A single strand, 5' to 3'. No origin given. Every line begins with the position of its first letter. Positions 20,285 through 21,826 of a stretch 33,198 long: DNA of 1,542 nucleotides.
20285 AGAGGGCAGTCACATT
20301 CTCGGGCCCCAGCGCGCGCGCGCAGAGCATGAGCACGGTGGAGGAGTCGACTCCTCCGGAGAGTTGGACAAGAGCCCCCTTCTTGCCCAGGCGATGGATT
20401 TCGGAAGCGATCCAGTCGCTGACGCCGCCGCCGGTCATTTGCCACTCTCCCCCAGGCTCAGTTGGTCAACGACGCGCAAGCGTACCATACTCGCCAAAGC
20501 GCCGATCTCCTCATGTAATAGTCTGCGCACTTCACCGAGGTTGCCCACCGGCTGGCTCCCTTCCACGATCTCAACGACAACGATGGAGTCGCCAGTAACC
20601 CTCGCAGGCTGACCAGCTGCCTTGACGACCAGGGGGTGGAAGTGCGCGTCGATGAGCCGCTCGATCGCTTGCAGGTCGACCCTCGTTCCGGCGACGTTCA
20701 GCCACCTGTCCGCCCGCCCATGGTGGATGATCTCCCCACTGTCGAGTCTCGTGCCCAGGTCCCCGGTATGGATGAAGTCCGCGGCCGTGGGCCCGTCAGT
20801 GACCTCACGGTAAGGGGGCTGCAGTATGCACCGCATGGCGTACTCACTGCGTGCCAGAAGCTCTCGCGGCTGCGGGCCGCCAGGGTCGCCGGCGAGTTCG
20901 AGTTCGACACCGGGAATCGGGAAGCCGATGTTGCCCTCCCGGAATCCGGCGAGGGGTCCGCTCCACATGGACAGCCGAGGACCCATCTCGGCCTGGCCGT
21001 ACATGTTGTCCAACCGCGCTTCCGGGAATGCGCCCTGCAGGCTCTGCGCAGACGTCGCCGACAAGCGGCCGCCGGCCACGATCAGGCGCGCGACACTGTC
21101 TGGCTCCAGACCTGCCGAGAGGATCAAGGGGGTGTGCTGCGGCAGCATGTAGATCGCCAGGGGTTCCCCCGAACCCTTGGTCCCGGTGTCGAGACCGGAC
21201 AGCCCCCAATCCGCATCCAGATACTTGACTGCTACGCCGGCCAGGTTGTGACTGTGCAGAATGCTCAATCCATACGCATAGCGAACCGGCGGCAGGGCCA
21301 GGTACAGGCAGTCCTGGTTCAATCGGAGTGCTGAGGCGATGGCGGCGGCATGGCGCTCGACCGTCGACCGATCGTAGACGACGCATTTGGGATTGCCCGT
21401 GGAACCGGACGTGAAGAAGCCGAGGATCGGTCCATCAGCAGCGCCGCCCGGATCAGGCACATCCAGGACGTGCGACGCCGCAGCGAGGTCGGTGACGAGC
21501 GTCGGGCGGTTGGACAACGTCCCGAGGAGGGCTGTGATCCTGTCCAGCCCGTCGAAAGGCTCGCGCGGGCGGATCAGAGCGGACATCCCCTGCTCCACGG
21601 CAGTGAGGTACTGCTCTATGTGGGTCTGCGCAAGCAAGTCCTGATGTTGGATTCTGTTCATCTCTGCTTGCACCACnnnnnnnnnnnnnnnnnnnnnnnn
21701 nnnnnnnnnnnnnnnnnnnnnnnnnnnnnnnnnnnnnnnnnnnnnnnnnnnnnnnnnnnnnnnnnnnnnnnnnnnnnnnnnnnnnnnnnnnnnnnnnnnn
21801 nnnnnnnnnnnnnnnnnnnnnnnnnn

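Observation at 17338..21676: Uncharacterised four-gene cassette: short ANL ligase + NadE-like PP-loop enzyme + DltC-like carrier + AsnB amidotransferase at the head of the glycan operon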

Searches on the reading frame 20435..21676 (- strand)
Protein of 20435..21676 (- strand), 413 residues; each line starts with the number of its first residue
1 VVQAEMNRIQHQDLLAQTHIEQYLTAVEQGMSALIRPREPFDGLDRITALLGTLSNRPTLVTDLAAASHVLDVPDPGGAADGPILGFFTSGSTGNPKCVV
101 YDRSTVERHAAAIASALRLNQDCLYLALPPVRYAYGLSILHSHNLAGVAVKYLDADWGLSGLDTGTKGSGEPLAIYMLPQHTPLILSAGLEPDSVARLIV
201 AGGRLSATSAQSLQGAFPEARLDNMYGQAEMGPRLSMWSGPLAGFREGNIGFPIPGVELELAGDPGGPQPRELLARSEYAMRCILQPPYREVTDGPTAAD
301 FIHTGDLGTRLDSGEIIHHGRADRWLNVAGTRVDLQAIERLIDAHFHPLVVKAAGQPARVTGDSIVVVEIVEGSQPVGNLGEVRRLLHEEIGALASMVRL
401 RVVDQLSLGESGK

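Call 3: search_protein_families(library=pfam, proteins=[window:20435-21676:-], max_evalue=0.01)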
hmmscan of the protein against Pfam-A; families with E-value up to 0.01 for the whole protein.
window:20435-21676:- (413 aa): 1 family
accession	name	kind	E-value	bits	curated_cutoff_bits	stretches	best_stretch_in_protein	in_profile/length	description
PF00501.34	AMP-binding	-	2.1e-16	60.2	29.9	1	73-281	154-380/384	AMP-binding enzyme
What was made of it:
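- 20435..21676 (-): Short (408-413 aa) ANL adenylate-forming ligase. Probable true start is the ATG at 21661. Proposed to load an organic or amino acid onto the carrier. PF00501 2e-16 (call 3).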

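Call 4: search_protein_families(library=ncbifam, proteins=[window:20435-21676:-], max_evalue=0.01)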
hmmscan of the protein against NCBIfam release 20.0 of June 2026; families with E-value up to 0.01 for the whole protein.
window:20435-21676:- (413 aa): 63 families (the best 25 are shown)
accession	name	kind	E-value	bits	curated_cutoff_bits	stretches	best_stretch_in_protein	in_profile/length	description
TIGR01733.1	AA-adenyl-dom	subfamily_domain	9.4e-21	74.1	317.4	1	78-345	117-401/409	amino acid adenylation domain-containing protein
NF004837.0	PRK06187.1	subfamily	1.2e-17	63.4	476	1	84-413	173-512/531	long-chain-fatty-acid--CoA ligase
NF058661.1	cispen_AMP_AmcH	equivalog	1.2e-15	57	370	1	191-387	239-433/458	adenylate-forming 2-oxoglutaryl-ACP ligase AmcH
TIGR03098.1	ligase_PEP_1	hypoth_equivalog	5.5e-15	54.8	592.35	1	87-261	169-343/517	acyl-CoA ligase (AMP-forming), exosortase A system-associated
NF004814.0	PRK06164.1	equivalog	6.3e-14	51.4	677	1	74-154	174-254/540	acyl-CoA synthetase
NF005291.0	PRK06814.1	equivalog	1.1e-11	43.5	1349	1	220-368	933-1078/1140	acyl-[ACP]--phospholipid O-acyltransferase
TIGR02188.1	Ac_CoA_lig_AcsA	equivalog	2.4e-11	42.6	724.95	1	242-413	413-595/629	acetate--CoA ligase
NF001208.0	PRK00174.1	subfamily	4.6e-11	41.8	657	1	299-413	494-610/649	acetate--CoA ligase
TIGR01923.1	menE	equivalog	9.9e-11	41.1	330.15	1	87-346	119-372/442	o-succinylbenzoate--CoA ligase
TIGR01734.1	D-ala-DACP-lig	equivalog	8.1e-10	37.8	559.85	0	302-342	377-417/504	D-alanine--poly(phosphoribitol) ligase subunit DltA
NF003417.0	PRK04813.1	subfamily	9.1e-10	37.7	476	0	87-141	150-202/505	D-alanine--poly(phosphoribitol) ligase subunit DltA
NF005857.1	PRK07786.1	exception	1.5e-09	36.9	733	1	60-413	150-502/513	fatty-acid--CoA ligase FadD5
NF003313.0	PRK04319.1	equivalog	2.7e-09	35.8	729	2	224-413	357-551/574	acetate--CoA ligase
NF006754.0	PRK09274.1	equivalog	1.7e-08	33.1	478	1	87-130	181-224/555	fatty acid CoA ligase family protein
NF004511.1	PRK05852.1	equivalog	3.5e-08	32.5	650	1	297-406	379-487/505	FadD7 family fatty acid--CoA ligase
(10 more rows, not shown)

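Call 9: search_solved_structures(query=window:20435-21676:-, max_evalue=0.001)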
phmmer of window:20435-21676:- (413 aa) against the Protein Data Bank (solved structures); distinct sequences matched with E-value up to 0.001: 72 (the best 60 are shown).
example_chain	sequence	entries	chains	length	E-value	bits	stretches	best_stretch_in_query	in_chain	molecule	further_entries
3wvn_A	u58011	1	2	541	1.6e-12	50.2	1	87-366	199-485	Non-ribosomal peptide synthetase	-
8yyq_A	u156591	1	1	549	6.5e-12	48.2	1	87-342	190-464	Putative ATP-dependent b-aminoacyl-ACP synthetase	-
6m01_A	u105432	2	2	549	9.7e-12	47.7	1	87-342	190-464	Putative ATP-dependent b-aminoacyl-ACP synthetase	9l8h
7dq5_A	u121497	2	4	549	1.8e-11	46.8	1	87-342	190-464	Putative ATP-dependent b-aminoacyl-ACP synthetase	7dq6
8yyr_A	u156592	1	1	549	2.2e-11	46.5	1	87-342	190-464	Putative ATP-dependent b-aminoacyl-ACP synthetase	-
8r2q_A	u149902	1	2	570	1.5e-10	43.7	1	73-406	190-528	Probable fatty-acid-CoA ligase FadD5 (Fatty-acid-CoA synthetase) (Fatty-acid-CoA synthase)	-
6m2u_A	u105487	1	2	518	6.5e-10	41.7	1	74-354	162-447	Benzoate-coenzyme A ligase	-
5jjq_A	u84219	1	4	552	6.5e-10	41.6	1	201-413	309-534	AMP-dependent synthetase and ligase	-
6m2o_A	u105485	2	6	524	6.6e-10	41.6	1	74-354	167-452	Benzoate-coenzyme A ligase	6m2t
4rlf_A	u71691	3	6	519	9.1e-10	41.2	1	74-354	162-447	Benzoate-coenzyme A ligase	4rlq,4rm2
4rm3_A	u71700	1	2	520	9.1e-10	41.2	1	74-354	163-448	Benzoate-coenzyme A ligase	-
4eat_A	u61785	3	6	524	9.3e-10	41.1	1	74-354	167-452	Benzoate-coenzyme A ligase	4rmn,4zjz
8rpk_A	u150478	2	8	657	9.7e-10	41.1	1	227-413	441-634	Acetate--CoA ligase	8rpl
8r2r_A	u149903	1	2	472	1.7e-09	40.3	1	73-316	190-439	Probable fatty-acid-CoA ligase FadD5 (Fatty-acid-CoA synthetase) (Fatty-acid-CoA synthase)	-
6ea3_B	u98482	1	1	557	2.6e-09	39.7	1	194-413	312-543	adenylation domain of Fuscachelin synthetase component H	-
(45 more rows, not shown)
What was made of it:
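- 20435..21676 (-): Best PDB sequence matches are VinN and the beta-aminoacyl-ACP synthetases (call 9).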

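Call 13: find_homologous_proteins(query=window:20435-21676:-, max_evalue=0.00001)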
Query window:20435-21676:- (413 aa): 74 proteins with E <= 0.00001 among 8000 candidates.
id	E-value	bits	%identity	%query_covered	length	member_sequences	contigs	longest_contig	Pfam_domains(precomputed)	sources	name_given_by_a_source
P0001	7.7e-267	903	99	99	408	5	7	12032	PF00501.35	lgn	-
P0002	5.8e-179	613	68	100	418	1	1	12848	PF00501.35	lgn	-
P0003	1.2e-175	602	69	98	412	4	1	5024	PF00501.35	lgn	-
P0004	7.3e-162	557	64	99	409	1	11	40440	PF00501.35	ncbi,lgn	ncbi:MAG: AMP-binding protein [Candidatus Nanopelagicales bacterium]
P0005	4.5e-126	439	55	99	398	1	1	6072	PF00501.35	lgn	-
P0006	1.7e-118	414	81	57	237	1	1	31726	PF00501.35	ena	-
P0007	5.8e-112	393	51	95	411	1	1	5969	PF00501.35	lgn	-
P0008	1.5e-109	385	50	95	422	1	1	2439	PF00501.35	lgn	-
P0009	2.7e-109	384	49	97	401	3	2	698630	PF00501.35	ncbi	-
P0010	6.6e-109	383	49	99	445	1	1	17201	PF00501.35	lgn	-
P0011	5.8e-108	379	48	98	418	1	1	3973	PF00501.35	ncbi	-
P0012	3.0e-107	377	49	94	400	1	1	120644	PF00501.35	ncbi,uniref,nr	ncbi:AMP-binding protein [Mobilicoccus pelagius]|uniref:Putative fatty-acid--CoA ligase n=1 Tax=Mobi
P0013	3.3e-107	377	48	98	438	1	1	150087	PF00501.35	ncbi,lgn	-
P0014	4.0e-107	377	50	95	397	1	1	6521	PF00501.35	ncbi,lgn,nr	ncbi:MAG: AMP-binding protein [Mobilicoccus sp.]|nr:AMP-binding protein [Mobilicoccus sp.]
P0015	4.1e-107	377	49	95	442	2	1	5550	PF00501.35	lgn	-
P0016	3.8e-105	370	48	95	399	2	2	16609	PF00501.35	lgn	-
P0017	1.3e-103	365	49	95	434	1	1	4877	PF00501.35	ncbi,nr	ncbi:MAG: AMP-binding protein [Micrococcales bacterium]|nr:AMP-binding protein [Micrococcales bacter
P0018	1.8e-103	365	46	98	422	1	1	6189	PF00501.35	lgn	-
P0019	1.9e-103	365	44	98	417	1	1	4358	PF00501.35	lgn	-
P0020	6.2e-103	363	45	98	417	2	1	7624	PF00501.35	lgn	-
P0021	9.6e-103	362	47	95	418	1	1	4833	PF00501.35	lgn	-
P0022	1.0e-102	362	46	100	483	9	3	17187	PF00501.35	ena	-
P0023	1.7e-102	361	45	98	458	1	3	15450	PF00501.35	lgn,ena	-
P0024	1.7e-102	361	49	95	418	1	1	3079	PF00501.35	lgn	-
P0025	2.3e-102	361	45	98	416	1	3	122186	PF00501.35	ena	-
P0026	6.5e-102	360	49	95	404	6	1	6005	PF00501.35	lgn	-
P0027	1.9e-101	358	47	98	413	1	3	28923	PF00501.35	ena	-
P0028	4.7e-101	357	44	98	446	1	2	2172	PF00501.35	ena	-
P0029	6.5e-101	356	44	98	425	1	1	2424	PF00501.35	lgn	-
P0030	7.8e-101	356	47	95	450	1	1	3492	PF00501.35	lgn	-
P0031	1.0e-100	356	46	95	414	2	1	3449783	PF00501.35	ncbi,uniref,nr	ncbi:AMP-binding protein [Gephyromycinifex aptenodytis]|uniref:AMP-binding protein n=1 Tax=Gephyromy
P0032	4.7e-99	350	45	99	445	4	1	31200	PF00501.35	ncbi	-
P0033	8.1e-99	349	47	95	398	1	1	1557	PF00501.35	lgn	-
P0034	9.9e-99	349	46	96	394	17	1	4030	PF00501.35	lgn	-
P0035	1.2e-98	349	45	98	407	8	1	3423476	PF00501.35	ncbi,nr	ncbi:MAG: acyl--CoA ligase [Austwickia sp.]|nr:acyl--CoA ligase [Austwickia sp.]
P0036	1.3e-97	345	44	98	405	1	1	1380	PF00501.35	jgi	jgi:acyl-coenzyme A synthetase/AMP-(fatty) acid ligase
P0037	2.6e-97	344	47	99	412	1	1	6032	PF00501.35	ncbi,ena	-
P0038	1.0e-96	342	44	100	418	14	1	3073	PF00501.35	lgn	-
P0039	4.5e-96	340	47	92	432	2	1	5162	PF00501.35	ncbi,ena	-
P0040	2.0e-95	338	44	98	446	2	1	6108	PF00501.35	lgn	-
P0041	2.3e-94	335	48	92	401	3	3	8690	PF00501.35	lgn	-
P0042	1.2e-93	332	44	98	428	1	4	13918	PF00501.35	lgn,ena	-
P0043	3.7e-93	331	44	98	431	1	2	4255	PF00501.35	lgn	-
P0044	4.8e-93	330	45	100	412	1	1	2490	PF00501.35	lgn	-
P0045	5.1e-91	324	43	98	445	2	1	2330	PF00501.35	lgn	-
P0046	1.7e-90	322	44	100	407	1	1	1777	PF00501.35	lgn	-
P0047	2.1e-90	322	45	98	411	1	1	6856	PF00501.35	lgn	-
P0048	3.8e-90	321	44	98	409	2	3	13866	PF00501.35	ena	-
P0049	3.4e-89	318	44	98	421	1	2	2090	PF00501.35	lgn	-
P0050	7.8e-84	300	41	100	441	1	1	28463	PF00501.35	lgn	-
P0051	3.4e-83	298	41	98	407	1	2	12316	PF00501.35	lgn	-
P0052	2.0e-82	295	45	80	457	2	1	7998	PF00501.35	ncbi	-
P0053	1.0e-73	267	40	98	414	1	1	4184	PF00501.35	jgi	jgi:acyl-coenzyme A synthetase/AMP-(fatty) acid ligase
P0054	2.4e-66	242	41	81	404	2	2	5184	PF00501.35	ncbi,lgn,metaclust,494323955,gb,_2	metaclust:\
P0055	5.5e-16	77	31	65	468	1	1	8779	PF00501.35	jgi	jgi:acyl-CoA synthetase (AMP-forming)/AMP-acid ligase II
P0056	7.7e-16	76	33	62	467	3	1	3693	PF00501.35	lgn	-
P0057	8.8e-16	76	29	62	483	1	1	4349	PF00501.35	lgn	-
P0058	2.9e-15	74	31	62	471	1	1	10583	PF00501.35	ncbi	-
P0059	3.3e-15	74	27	77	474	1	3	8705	PF00501.35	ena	-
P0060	5.7e-15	73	32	83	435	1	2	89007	PF00501.35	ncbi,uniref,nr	ncbi:AMP-binding protein [Nonomuraea zeae]|uniref:Long-chain fatty acid--CoA ligase n=1 Tax=Nonomura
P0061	9.2e-15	73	30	79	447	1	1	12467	PF00501.35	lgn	-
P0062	1.2e-14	72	32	83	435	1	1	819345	PF00501.35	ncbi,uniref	ncbi:AMP-binding protein [Nonomuraea rosea]|uniref:AMP-binding protein n=1 Tax=Nonomuraea rosea TaxI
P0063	1.2e-14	72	30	72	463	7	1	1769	PF00501.35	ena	-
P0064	1.4e-14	72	30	80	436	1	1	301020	PF00501.35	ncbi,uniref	ncbi:AMP-binding protein [Nonomuraea sp. NPDC049709]|uniref:AMP-binding protein n=1 Tax=Nonomuraea s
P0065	2.9e-14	71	31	79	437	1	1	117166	PF00501.35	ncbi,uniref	ncbi:AMP-binding protein [Nonomuraea sp. B12E4]|uniref:AMP-binding protein n=1 Tax=Nonomuraea sp. B1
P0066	7.9e-14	69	29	79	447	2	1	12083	PF00501.35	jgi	jgi:acyl-CoA synthetase (AMP-forming)/AMP-acid ligase II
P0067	1.8e-13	68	31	79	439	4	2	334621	PF00501.35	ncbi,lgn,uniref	ncbi:AMP-binding protein [Nonomuraea sp. NPDC050227]|uniref:AMP-binding protein n=1 Tax=Nonomuraea s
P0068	5.0e-13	67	31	65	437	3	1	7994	PF00501.35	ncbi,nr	ncbi:MAG: AMP-binding protein [Nonomuraea sp.]|nr:AMP-binding protein [Nonomuraea sp.]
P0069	4.0e-12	64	27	62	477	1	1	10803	PF00501.35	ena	-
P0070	5.0e-11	60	29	81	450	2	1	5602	PF00501.35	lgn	-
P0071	1.4e-10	59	25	77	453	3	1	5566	PF00501.35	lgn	-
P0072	1.2e-9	56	32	61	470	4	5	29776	PF00501.35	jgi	jgi:acyl-coenzyme A synthetase/AMP-(fatty) acid ligase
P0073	2.5e-9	55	28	62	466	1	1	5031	PF00501.35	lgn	-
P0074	7.2e-8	50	27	79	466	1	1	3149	PF00501.35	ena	-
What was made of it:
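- Checked: The likely ligase start is the ATG five codons downstream (21661), because the 99%-identical homologue P0001 is 408 aa (call 13).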

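Call 14: find_encoding_contigs(protein=window:20435-21676:-, flank=10000, max_places=6)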
Protein window:20435-21676:- (413 aa): no gene with exactly this product is on record in the collection.

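Call 15: find_encoding_contigs(protein=P0004, flank=10000, max_places=2)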
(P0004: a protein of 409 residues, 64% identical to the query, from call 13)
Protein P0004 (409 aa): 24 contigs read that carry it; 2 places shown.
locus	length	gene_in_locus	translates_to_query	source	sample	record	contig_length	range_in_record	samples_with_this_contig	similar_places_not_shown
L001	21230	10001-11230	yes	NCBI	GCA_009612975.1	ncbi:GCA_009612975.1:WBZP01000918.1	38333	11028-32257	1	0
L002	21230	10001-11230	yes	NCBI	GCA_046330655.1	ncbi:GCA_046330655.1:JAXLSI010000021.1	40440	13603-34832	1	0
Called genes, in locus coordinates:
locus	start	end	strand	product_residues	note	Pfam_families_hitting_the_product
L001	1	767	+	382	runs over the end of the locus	PF01053:Cys_Met_Meta_PP (weak), PF00155:Aminotran_1_2 (weak), PF01041:DegT_DnrJ_EryC1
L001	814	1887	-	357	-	PF02388:FemAB (weak), PF13480:Acetyltransf_6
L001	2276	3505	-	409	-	PF13439:Glyco_transf_4, PF13579:Glyco_trans_4_4, PF00534:Glycos_transf_1, PF13692:Glyco_trans_1_4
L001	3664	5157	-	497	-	-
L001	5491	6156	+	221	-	PF02397:Bac_transf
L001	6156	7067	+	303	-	PF00106:adh_short, PF08659:KR, PF13561:adh_short_C2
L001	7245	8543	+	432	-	PF13440:Polysacc_synt_3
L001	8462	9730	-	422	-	PF04932:Wzy_C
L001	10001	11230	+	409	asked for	PF00501:AMP-binding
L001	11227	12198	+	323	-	PF02540:NAD_synthase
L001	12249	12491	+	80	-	-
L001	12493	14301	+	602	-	PF13522:GATase_6, PF13537:GATase_7, PF00733:Asn_synthase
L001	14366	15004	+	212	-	PF17836:PglD_N, PF25087:GMPPB_C (faint), PF00132:Hexapep (faint)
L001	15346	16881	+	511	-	-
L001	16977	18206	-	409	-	-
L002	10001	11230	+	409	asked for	PF00501:AMP-binding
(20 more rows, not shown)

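Call 16: find_encoding_contigs(protein=P0012, flank=10000, max_places=2)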
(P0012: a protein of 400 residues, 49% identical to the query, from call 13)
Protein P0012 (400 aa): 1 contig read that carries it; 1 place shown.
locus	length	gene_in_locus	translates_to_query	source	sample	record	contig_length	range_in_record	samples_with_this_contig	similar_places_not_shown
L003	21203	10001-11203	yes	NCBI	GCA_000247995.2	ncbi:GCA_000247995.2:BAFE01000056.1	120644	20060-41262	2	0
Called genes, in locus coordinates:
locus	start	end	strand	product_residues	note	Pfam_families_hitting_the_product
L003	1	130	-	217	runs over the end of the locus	PF04417:DUF501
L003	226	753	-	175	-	PF04977:DivIC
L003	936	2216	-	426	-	PF03952:Enolase_N, PF00113:Enolase_C, PF13378:MR_MLE_C, PF07476:MAAL_C (weak)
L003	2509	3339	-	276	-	PF03819:MazG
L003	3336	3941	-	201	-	-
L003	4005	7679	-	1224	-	PF17757:UvrB_inter, PF02559:CarD_TRCF_RID, PF00270:DEAD, PF04851:ResIII (weak), PF00271:Helicase_C, PF22590:Cas3-like_C_2 (faint), PF03461:TRCF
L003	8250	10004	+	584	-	-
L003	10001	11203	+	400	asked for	PF00501:AMP-binding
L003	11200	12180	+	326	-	PF02540:NAD_synthase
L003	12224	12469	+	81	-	-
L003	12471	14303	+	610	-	PF13522:GATase_6, PF13537:GATase_7, PF00733:Asn_synthase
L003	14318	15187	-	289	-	PF00483:NTP_transferase, PF12804:NTP_transf_3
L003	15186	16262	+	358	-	PF01073:3Beta_HSD, PF01370:Epimerase, PF02719:Polysacc_synt_2, PF04321:RmlD_sub_bind, PF07993:NAD_binding_4, PF13460:NAD_binding_10 (weak), PF16363:GDP_Man_Dehyd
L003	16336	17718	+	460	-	PF00908:dTDP_sugar_isom, PF01370:Epimerase, PF04321:RmlD_sub_bind, PF16363:GDP_Man_Dehyd, PF07993:NAD_binding_4 (weak)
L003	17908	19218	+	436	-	PF13439:Glyco_transf_4, PF13579:Glyco_trans_4_4, PF09314:DUF1972, PF00534:Glycos_transf_1, PF13692:Glyco_trans_1_4 (weak), PF13524:Glyco_trans_1_2 (faint)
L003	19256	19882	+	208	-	-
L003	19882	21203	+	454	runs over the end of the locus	PF04932:Wzy_C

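Call 17: find_encoding_contigs(protein=P0031, flank=10000, max_places=2)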
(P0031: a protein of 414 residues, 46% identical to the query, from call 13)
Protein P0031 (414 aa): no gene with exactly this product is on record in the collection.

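Call 23: find_encoding_contigs(protein=P0035, flank=10000, max_places=1)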
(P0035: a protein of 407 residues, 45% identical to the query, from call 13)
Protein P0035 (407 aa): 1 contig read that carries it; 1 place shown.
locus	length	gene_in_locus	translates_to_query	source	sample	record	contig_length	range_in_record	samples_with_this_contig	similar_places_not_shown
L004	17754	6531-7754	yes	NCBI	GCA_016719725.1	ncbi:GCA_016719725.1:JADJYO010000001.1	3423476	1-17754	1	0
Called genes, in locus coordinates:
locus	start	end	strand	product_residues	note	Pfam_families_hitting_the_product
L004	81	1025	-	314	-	PF00535:Glycos_transf_2, PF13641:Glyco_tranf_2_3 (weak)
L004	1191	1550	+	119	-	-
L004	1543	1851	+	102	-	PF00132:Hexapep, PF14602:Hexapep_2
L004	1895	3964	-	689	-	PF20706:GT4-conflict, PF00534:Glycos_transf_1, PF13524:Glyco_trans_1_2 (weak), PF13692:Glyco_trans_1_4, PF00535:Glycos_transf_2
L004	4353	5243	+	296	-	PF03808:Glyco_tran_WecG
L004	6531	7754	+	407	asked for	PF00501:AMP-binding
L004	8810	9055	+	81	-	-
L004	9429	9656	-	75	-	-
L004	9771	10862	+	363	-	PF00733:Asn_synthase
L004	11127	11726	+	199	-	-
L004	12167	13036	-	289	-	PF00483:NTP_transferase, PF12804:NTP_transf_3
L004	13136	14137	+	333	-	PF01073:3Beta_HSD, PF01370:Epimerase, PF02719:Polysacc_synt_2, PF04321:RmlD_sub_bind, PF07993:NAD_binding_4, PF16363:GDP_Man_Dehyd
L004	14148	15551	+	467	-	PF00908:dTDP_sugar_isom, PF01370:Epimerase, PF04321:RmlD_sub_bind, PF07993:NAD_binding_4 (faint), PF16363:GDP_Man_Dehyd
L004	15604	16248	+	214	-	PF13489:Methyltransf_23, PF13649:Methyltransf_25 (weak), PF08241:Methyltransf_11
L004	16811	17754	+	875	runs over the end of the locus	PF11721:Malectin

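Call 24: find_encoding_contigs(protein=P0009, flank=10000, max_places=1)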
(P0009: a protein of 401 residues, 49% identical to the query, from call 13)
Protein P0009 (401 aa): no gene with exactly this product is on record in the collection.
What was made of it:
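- Tried and rejected: The window ligase, P0031 and P0009 were not on record (calls 14, 17, 24).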
